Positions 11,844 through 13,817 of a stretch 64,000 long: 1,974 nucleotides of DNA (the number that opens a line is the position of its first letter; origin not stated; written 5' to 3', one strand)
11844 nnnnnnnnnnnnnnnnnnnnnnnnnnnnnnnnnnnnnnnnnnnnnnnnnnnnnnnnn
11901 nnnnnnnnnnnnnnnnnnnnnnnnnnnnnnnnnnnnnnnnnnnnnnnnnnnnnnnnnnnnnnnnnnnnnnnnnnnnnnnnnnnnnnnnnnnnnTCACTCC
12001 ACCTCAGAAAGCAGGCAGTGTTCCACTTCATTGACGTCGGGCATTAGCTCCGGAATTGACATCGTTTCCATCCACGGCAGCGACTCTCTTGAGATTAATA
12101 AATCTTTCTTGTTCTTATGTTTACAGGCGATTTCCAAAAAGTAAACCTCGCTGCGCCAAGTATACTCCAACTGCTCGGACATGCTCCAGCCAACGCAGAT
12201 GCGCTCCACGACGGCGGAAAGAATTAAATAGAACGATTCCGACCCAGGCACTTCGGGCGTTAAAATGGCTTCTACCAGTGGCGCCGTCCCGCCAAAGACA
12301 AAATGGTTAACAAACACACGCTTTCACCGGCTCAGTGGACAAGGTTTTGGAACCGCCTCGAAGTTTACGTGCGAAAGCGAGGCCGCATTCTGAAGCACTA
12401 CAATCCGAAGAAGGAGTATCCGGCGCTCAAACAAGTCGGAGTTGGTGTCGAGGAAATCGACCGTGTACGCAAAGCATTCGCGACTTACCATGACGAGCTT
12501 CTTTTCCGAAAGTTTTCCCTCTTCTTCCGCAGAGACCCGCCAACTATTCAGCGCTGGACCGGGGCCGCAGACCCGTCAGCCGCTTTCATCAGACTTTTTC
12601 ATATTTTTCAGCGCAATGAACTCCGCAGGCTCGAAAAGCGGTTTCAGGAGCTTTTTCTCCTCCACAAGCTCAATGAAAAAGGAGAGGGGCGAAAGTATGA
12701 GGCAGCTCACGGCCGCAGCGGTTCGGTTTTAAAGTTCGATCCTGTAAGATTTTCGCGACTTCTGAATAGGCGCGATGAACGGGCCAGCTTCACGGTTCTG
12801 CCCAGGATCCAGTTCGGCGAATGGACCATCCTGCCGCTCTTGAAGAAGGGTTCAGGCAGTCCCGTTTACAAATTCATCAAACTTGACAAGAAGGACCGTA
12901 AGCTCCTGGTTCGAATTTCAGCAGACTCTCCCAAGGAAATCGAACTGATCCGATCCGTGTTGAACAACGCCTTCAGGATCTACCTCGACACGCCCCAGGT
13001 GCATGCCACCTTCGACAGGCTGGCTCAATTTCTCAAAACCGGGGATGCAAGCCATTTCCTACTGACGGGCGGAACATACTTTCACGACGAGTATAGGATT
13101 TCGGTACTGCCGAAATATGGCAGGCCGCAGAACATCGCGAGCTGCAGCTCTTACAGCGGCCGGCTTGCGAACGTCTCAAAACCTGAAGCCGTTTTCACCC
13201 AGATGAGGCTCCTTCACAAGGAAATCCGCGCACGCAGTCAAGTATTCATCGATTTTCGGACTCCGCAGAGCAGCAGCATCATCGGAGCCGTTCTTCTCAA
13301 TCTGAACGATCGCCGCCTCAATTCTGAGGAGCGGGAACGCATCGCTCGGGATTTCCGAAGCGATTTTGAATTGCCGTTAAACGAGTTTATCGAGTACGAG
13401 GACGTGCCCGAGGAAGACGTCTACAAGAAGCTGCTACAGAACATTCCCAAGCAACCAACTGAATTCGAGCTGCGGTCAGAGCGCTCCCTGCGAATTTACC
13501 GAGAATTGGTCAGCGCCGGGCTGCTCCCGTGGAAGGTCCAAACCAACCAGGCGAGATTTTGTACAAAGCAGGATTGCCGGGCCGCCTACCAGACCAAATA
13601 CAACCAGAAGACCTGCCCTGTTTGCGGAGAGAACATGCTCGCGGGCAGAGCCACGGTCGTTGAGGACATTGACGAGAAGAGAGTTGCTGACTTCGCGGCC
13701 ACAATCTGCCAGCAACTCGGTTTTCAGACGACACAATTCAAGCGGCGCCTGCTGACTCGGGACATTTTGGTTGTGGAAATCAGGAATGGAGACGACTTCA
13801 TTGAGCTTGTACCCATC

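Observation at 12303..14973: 801-aa Zn-ribbon protein with a nuclease-like C-terminus plus an 83-aa companion, divergent from the GmrSD operon: unassigned defence candidate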

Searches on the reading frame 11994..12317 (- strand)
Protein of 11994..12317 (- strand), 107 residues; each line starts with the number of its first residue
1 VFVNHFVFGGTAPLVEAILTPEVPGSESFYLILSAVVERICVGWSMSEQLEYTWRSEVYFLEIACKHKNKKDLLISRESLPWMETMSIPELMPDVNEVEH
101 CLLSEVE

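Call 3: search_protein_families(library=pfam, proteins=[window:11994-12317:-], max_evalue=0.1)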
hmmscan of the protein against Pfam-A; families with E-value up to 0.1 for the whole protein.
window:11994-12317:- (107 aa): 0 families

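Call 4: search_protein_families(library=padloc, proteins=[window:11994-12317:-], max_evalue=0.1)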
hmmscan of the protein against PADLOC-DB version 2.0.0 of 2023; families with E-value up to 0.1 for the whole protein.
window:11994-12317:- (107 aa): 0 families

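Call 5: search_protein_families(library=ncbifam, proteins=[window:11994-12317:-], max_evalue=0.1)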
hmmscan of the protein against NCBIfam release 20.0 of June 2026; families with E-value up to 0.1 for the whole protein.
window:11994-12317:- (107 aa): 0 families

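Call 6: search_protein_families(library=phrogs, proteins=[window:11994-12317:-], max_evalue=0.1)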
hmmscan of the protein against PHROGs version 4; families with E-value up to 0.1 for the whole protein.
window:11994-12317:- (107 aa): 0 families

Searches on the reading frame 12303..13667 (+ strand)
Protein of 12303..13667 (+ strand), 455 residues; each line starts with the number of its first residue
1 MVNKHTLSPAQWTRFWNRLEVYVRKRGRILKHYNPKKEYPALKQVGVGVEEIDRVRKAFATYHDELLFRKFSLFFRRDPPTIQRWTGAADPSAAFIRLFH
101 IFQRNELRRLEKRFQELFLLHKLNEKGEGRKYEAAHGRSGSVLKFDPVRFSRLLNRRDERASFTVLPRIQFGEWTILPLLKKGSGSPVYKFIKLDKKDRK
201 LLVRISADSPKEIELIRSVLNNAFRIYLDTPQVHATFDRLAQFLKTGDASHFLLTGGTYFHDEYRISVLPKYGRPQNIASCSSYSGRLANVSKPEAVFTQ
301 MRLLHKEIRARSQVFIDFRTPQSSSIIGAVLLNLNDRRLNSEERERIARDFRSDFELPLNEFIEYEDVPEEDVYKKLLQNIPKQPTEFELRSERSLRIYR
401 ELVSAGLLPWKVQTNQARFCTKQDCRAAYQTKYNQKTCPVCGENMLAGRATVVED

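Call 70: predict_structure(alignment_id=A3)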
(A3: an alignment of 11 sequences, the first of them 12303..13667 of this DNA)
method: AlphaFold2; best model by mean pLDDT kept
length: 455 residues; sequences in the alignment: 11
mean_pLDDT: 79.3   pTM: 0.73
mean pLDDT of the five models: 79.3, 73.8, 69.7, 68.7, 59.0
residues with pLDDT >= 90: 166; 70-90: 185; 50-70: 49; < 50: 55
segments of 3 or more residues with pLDDT < 50: 382-392, 408-435, 442-455
pLDDT, mean of each block of 10 residues (from residue 1): 82 94 88 93 96 96 93 95 95 98 91 95 85 73 78 77 90 91 83 87 86 83 80 89 93 91 79 78 76 87 87 85 71 83 90 92 76 62 41 57 58 36 44 47 44 28
secondary structure, 60 per line:
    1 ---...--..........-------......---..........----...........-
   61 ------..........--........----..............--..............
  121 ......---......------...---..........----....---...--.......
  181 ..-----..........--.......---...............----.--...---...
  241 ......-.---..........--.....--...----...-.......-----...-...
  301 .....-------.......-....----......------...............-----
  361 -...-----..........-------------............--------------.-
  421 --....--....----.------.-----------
elements in order: H9-18 H26-31 H35-44 H49-59 H67-76 H79-86 H91-104 H107-126 E130-135 H148-157 E162-165 E169-171 E174-182 E188-197 E200-206 H210-224 E232-234 H238-246 E252-261 E264-268 H282-288 E298-305 E313-319 H321-324 E329-334 H341-355 E362-364 H370-379 H393-404 H423-426 H429-432
